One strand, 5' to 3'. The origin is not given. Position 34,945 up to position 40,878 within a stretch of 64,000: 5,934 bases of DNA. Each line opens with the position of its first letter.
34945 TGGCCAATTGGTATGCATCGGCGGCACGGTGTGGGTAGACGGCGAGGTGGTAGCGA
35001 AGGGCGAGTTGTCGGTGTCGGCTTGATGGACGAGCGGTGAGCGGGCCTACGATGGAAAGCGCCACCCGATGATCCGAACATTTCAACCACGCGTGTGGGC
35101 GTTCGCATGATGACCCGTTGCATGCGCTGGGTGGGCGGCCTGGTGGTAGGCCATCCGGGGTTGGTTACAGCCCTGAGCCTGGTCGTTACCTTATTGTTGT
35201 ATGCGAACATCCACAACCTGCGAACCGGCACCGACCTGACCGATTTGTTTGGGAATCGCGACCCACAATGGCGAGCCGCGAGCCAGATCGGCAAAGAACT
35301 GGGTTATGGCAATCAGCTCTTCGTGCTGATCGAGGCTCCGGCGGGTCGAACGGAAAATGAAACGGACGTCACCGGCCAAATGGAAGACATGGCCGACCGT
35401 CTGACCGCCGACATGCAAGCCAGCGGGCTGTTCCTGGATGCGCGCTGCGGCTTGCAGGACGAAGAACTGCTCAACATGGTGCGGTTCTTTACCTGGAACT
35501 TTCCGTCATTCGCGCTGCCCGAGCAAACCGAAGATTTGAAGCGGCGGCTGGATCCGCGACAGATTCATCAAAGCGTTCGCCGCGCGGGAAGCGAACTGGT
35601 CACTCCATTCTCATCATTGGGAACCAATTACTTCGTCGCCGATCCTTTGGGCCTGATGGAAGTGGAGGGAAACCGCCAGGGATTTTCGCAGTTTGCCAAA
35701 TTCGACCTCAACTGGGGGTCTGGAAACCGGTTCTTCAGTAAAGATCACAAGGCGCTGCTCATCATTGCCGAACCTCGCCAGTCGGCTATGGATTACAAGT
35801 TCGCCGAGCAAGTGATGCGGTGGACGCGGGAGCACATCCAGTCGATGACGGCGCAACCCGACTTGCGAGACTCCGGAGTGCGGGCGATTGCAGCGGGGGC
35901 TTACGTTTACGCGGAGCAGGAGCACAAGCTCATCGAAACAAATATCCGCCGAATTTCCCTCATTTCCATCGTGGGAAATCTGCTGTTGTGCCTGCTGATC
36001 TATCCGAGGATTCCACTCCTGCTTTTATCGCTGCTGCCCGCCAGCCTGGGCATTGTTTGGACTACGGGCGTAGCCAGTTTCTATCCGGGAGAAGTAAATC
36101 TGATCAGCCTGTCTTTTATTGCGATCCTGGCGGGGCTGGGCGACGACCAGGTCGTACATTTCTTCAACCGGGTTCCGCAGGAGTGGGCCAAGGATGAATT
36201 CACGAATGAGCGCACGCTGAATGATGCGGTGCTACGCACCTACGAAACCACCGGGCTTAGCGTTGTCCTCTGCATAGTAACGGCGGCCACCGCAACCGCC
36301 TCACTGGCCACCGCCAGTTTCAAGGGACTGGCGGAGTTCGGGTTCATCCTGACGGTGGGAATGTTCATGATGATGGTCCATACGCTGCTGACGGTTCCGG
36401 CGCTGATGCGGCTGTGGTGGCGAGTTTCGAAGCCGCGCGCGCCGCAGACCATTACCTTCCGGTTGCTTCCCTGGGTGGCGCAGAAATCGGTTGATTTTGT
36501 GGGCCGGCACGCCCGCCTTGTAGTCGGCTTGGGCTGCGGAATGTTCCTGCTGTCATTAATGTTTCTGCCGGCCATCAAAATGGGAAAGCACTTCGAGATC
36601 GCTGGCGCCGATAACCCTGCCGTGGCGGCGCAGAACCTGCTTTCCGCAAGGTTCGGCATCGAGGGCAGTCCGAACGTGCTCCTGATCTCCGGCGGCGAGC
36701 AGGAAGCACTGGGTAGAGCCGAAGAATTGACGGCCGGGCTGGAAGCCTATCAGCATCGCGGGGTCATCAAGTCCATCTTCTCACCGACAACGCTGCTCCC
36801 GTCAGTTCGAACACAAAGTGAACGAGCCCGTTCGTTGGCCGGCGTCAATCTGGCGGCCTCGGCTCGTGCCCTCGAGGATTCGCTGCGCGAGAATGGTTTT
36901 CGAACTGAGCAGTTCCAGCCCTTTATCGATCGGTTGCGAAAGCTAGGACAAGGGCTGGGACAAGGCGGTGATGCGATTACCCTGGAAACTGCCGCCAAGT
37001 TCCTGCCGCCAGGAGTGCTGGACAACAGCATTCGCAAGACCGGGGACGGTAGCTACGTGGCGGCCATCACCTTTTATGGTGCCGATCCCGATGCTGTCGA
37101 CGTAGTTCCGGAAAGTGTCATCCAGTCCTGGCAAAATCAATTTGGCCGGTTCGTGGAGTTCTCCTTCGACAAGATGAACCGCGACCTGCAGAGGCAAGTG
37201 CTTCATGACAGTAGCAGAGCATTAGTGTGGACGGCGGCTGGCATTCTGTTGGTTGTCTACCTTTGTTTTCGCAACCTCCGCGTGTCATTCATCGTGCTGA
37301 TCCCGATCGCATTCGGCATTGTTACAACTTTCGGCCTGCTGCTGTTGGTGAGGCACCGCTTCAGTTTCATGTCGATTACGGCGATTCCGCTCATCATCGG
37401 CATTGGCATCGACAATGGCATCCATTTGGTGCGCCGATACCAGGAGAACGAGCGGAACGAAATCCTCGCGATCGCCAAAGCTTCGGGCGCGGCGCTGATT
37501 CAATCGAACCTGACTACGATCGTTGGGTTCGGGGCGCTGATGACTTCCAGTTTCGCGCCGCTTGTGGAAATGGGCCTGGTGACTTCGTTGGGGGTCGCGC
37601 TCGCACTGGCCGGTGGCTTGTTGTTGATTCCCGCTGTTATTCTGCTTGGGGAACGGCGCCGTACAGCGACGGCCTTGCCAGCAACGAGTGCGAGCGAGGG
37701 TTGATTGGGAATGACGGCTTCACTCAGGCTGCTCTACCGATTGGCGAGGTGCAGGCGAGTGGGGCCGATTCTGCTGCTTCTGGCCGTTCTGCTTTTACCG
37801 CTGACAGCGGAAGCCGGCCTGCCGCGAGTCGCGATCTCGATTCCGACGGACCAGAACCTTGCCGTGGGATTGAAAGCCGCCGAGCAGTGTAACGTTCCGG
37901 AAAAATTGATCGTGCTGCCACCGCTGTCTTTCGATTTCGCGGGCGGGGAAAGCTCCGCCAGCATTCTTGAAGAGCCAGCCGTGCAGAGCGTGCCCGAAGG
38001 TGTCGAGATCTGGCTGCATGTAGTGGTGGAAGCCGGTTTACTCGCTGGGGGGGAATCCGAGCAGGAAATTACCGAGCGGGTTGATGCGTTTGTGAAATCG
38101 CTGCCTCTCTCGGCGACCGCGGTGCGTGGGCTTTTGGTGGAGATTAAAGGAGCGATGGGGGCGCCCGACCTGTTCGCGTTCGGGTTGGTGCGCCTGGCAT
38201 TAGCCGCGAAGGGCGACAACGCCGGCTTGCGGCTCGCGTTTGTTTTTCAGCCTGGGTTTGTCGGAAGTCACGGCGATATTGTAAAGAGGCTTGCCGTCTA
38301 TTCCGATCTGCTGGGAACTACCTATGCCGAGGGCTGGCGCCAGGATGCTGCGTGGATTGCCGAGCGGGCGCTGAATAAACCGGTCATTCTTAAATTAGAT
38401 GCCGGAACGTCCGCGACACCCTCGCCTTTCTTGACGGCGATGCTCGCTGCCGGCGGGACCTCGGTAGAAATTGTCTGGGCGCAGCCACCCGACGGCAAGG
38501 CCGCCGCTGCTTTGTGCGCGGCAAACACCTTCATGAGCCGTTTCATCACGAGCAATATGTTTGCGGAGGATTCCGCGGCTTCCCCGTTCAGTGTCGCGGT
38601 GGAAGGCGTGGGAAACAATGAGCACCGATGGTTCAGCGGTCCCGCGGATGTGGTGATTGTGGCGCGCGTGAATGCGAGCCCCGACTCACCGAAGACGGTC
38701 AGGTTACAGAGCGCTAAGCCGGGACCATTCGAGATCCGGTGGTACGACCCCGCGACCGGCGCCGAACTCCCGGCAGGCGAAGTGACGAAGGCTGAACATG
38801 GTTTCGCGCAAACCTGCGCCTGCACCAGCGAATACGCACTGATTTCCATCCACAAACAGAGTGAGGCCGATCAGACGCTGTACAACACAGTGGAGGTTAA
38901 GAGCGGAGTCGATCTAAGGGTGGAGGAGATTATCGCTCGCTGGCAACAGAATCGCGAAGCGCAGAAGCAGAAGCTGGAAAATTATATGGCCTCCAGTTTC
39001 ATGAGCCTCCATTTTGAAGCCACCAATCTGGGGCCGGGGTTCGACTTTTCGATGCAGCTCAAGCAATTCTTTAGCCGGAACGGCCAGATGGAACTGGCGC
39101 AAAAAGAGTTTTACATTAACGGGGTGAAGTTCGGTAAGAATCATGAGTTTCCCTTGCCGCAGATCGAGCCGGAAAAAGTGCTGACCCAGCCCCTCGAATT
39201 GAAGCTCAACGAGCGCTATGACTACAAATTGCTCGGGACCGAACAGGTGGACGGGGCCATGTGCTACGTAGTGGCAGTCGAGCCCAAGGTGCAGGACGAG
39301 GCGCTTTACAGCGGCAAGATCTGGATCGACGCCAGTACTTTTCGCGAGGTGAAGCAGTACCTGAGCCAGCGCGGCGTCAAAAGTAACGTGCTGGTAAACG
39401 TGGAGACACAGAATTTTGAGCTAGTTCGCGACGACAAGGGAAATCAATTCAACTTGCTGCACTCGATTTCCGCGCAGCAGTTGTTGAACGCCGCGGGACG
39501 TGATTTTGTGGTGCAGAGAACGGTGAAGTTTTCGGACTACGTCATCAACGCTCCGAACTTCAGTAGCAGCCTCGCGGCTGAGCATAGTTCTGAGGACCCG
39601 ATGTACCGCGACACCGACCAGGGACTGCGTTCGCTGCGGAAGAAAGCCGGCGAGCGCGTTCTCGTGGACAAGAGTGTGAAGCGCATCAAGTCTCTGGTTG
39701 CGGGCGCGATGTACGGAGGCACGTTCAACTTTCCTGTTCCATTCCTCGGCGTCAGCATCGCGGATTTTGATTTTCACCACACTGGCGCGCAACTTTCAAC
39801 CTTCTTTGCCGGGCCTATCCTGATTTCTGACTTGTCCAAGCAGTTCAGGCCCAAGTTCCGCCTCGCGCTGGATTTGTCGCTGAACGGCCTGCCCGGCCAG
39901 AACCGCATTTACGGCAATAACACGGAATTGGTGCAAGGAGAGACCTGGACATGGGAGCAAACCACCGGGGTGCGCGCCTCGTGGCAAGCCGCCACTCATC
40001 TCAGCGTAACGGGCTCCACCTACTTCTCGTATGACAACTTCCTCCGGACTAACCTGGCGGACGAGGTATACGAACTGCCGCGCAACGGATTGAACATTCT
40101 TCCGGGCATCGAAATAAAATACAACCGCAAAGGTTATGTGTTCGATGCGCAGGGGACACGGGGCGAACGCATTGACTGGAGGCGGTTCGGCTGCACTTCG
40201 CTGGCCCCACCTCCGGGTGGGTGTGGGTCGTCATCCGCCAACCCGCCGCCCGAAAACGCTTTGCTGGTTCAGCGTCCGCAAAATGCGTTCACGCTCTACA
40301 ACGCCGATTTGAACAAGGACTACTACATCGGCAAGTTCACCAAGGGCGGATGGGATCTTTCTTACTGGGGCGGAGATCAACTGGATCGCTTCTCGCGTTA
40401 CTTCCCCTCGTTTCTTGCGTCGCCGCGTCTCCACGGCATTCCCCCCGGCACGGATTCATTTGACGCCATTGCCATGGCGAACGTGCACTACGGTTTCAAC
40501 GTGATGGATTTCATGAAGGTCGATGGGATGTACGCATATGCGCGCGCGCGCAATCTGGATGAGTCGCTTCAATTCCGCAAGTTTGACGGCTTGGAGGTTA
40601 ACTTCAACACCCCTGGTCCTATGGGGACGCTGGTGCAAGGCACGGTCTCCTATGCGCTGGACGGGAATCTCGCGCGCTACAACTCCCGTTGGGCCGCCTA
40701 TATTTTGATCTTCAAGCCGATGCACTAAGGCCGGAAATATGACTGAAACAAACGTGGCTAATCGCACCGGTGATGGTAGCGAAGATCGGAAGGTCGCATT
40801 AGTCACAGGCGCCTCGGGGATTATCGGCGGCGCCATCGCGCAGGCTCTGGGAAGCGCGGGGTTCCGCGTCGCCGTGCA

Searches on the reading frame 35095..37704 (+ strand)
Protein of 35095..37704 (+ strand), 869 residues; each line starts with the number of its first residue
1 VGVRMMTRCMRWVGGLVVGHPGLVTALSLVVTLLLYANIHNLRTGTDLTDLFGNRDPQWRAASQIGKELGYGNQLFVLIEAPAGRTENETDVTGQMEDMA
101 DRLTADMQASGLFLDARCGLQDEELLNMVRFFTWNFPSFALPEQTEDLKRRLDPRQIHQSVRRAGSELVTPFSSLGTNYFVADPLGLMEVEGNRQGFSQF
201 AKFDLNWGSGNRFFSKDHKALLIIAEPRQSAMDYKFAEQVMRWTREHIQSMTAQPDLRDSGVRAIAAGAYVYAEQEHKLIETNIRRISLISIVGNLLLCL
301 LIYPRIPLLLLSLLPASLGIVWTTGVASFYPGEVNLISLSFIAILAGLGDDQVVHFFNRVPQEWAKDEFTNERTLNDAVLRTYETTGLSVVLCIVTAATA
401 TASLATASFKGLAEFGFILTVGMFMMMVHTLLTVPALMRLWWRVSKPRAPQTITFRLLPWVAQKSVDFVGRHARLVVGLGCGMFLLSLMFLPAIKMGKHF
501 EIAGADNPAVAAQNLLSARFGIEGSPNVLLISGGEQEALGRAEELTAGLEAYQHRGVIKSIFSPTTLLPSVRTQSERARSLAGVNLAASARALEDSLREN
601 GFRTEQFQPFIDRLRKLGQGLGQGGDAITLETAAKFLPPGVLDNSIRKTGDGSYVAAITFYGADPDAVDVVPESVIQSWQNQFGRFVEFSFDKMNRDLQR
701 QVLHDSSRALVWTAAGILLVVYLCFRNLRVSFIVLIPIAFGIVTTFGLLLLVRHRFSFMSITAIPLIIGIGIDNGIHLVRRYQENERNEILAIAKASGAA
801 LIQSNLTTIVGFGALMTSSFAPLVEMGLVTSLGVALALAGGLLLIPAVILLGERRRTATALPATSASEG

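Call 7: search_protein_families(library=pfam, proteins=[window:35095-37704:+])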
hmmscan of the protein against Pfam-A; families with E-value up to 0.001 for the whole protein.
window:35095-37704:+ (869 aa): 4 families
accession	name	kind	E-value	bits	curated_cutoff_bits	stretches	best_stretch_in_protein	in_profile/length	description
PF03176.21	MMPL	-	1.1e-27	97.3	20.5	2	694-855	133-305/333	MMPL family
PF02355.23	SecD_SecF_C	-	6e-10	39.3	20.5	1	685-811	12-138/189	Protein export membrane protein SecD/SecF, C-terminal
PF12349.14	Sterol-sensing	-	5.5e-05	23.5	22.3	1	730-856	8-140/153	Sterol-sensing domain of SREBP cleavage-activation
PF00873.25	ACR_tran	-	0.00029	19.1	28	1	700-829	327-455/1021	AcrB/AcrD/AcrF family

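Call 62: search_protein_families(library=ncbifam, proteins=[window:35095-37704:+], max_evalue=0.00001)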
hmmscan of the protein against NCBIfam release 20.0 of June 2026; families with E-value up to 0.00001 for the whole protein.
window:35095-37704:+ (869 aa): 9 families
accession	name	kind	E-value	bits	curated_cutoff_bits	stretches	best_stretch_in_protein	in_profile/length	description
TIGR03480.1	HpnN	hypoth_equivalog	1.9e-58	198.2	751.85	2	219-496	209-471/862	hopanoid biosynthesis associated RND transporter like protein HpnN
TIGR00921.1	2A067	subfamily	8.1e-51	172.9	351.9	2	695-851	572-733/733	hydrophobe/amphiphile efflux-3 (HAE3) family transporter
TIGR00833.1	actII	subfamily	7.3e-31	107.3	874.7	2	705-857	174-337/910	MMPL family RND transporter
NF045600.2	BstA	equivalog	2.2e-30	105.3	1400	2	211-441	213-439/903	sterol transporter cytoplasmic membrane protein BstA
NF052374.1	HopndTporHpnN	equivalog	1.6e-28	99.3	1100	2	244-494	233-472/858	hopanoid transporter HpnN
TIGR00916.1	2A0604s01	subfamily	9.2e-07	28.7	148.6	0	319-428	124-228/231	SecD/SecF family protein translocase subunit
NF006354.0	PRK08578.1-2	equivalog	1.3e-06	28.1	353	1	691-813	112-236/296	preprotein translocase subunit SecF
NF000282.2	RND_permease_1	subfamily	1.7e-06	26.2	1250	1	709-826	342-458/1029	multidrug efflux RND transporter permease subunit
NF000037.1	RND_perm_OqxB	exception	8.6e-06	23.8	2200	1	704-829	337-464/1050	multidrug efflux RND transporter permease subunit OqxB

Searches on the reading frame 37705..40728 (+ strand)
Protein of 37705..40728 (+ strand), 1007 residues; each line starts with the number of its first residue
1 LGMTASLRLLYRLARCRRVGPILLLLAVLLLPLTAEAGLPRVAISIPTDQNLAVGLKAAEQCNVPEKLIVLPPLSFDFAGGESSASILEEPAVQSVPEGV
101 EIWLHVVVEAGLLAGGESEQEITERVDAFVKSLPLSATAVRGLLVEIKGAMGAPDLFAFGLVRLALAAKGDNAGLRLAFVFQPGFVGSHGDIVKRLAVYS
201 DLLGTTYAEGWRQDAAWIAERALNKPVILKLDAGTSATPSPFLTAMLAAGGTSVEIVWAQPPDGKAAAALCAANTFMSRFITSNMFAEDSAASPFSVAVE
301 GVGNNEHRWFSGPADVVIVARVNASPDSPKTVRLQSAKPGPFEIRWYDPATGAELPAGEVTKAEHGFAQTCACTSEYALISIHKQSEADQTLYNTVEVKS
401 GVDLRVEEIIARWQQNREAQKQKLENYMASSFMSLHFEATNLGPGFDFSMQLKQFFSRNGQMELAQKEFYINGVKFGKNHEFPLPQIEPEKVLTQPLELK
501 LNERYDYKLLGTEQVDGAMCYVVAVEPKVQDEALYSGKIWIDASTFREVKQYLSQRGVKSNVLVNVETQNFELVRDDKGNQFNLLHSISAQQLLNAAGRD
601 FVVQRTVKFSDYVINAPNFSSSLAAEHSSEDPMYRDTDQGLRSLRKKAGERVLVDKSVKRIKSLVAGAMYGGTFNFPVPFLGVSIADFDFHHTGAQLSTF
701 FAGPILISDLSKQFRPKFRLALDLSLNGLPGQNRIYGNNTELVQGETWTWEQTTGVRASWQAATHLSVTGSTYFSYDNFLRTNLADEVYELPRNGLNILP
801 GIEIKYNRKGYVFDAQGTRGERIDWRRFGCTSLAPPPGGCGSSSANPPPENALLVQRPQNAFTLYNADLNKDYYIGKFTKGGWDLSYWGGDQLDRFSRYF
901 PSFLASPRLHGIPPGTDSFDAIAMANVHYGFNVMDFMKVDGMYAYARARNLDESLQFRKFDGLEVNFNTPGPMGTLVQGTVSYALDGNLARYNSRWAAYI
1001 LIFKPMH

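Call 7: search_protein_families(library=pfam, proteins=[window:37705-40728:+])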
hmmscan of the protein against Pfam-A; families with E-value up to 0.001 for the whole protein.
window:37705-40728:+ (1007 aa): 3 families
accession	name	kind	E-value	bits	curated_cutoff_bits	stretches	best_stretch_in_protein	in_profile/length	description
PF17131.11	LolA_like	-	1.3e-06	28.7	30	1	500-552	66-119/184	Outer membrane lipoprotein-sorting protein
PF18939.6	DUF5686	-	4.9e-06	25.7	39.2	1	486-620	110-241/669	Family of unknown function (DUF5686)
PF03888.20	MucB_RseB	-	0.00028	21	22.3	1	498-545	95-139/178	MucB/RseB N-terminal domain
